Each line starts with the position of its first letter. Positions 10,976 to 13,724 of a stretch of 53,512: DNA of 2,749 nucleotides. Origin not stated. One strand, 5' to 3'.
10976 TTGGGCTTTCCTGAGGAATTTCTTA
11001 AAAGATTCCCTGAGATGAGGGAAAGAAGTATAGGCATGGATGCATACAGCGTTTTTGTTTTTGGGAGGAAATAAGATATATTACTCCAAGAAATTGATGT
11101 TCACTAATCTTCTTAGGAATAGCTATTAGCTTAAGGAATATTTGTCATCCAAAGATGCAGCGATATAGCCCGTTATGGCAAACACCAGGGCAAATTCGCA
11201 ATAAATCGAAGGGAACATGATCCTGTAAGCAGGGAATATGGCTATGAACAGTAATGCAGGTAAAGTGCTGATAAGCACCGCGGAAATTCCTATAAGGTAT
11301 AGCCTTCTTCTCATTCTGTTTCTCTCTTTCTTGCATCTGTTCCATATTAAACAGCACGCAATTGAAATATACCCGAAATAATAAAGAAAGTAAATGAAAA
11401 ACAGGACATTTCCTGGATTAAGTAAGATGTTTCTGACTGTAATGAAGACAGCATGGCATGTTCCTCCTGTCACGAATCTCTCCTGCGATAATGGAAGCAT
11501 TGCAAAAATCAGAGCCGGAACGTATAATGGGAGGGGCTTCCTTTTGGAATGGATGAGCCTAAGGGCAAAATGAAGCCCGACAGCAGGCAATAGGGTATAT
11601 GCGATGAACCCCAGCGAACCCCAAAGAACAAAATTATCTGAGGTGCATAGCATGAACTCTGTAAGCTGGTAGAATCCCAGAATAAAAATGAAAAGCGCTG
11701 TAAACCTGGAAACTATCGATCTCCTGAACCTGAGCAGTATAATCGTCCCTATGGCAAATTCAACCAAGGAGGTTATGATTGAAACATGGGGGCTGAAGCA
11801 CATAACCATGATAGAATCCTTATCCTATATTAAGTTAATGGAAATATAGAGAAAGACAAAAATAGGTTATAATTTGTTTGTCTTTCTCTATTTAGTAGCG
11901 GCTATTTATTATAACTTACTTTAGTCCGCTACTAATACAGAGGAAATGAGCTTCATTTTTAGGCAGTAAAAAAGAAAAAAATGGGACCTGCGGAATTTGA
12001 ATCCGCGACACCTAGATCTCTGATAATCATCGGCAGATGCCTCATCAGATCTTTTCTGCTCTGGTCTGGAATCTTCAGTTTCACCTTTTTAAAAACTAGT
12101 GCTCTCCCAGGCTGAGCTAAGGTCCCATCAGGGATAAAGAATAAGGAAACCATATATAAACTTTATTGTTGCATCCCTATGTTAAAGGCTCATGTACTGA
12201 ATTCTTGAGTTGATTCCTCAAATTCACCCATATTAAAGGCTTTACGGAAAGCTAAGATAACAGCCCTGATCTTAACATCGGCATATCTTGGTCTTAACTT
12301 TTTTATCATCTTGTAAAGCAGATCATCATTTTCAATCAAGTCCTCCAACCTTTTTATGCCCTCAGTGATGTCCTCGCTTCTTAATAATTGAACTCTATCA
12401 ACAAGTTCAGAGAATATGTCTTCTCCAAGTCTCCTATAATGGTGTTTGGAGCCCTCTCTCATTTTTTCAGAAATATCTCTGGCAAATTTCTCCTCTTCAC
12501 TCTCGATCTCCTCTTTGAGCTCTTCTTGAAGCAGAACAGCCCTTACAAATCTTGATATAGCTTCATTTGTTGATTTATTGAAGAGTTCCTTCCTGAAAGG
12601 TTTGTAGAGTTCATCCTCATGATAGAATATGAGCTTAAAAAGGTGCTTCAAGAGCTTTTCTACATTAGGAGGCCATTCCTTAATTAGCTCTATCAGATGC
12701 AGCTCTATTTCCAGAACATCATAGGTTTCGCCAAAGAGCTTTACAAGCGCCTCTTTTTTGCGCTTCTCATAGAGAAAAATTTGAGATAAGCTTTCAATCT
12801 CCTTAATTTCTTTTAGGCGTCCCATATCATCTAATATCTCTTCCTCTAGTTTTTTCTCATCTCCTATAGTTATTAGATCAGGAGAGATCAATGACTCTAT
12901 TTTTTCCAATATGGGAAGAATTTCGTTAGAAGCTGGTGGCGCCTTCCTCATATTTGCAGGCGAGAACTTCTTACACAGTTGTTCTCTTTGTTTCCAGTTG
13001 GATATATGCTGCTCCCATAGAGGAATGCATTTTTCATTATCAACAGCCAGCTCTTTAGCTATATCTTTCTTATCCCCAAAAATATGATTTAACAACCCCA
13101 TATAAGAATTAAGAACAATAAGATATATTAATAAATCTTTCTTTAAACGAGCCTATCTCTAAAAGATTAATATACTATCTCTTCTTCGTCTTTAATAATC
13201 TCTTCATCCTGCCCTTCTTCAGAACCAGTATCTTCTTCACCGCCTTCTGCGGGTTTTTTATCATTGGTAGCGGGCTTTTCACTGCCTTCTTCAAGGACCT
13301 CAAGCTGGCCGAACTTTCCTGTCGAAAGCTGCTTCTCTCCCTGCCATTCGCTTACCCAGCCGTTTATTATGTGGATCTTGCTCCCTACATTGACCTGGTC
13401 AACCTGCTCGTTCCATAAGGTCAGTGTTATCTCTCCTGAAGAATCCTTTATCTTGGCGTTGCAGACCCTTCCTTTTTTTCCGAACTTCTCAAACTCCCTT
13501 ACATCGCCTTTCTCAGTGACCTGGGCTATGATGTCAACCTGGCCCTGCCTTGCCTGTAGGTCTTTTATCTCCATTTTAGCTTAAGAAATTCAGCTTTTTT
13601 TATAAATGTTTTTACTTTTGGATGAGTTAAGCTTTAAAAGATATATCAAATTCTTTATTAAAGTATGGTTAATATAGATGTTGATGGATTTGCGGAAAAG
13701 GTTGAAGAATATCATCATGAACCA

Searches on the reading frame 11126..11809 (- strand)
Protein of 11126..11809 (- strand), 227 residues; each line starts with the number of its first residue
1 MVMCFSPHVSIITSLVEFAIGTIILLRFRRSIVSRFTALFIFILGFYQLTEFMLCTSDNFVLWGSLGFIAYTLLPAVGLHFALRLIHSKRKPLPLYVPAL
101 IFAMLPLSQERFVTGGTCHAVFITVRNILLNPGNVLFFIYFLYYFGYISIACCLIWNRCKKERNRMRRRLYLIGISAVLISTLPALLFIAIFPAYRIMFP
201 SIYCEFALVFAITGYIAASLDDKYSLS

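Call 29: search_protein_families(library=pfam, proteins=[window:11126-11809:-], max_evalue=0.01)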
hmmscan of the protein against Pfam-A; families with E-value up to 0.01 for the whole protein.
window:11126-11809:- (227 aa): 1 family
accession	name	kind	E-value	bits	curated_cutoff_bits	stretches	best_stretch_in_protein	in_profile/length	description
PF16927.11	HisKA_7TM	-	2.5e-07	31.2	28.6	1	11-210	3-210/224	N-terminal 7TM region of histidine kinase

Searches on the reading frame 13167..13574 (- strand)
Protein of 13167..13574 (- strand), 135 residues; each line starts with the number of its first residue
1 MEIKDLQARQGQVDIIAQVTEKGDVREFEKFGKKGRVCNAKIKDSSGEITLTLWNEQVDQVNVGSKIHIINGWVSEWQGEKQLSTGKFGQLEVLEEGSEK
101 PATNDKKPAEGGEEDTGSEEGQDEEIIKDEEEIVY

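Call 29: search_protein_families(library=pfam, proteins=[window:13167-13574:-], max_evalue=0.01)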
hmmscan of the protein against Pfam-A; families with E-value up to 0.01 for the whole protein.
window:13167-13574:- (135 aa): 3 families
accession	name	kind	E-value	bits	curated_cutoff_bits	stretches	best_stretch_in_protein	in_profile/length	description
PF21473.3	Ssb-like_OB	-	4.4e-08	33.7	24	1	14-93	18-97/97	Single-stranded DNA binding protein Ssb-like, OB fold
PF01336.31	tRNA_anti-codon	-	2e-07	31.2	27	1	22-84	4-68/75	OB-fold nucleic acid binding domain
PF16900.11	REPA_OB_2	-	2.5e-05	24.6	27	1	10-92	10-96/98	Replication protein A OB domain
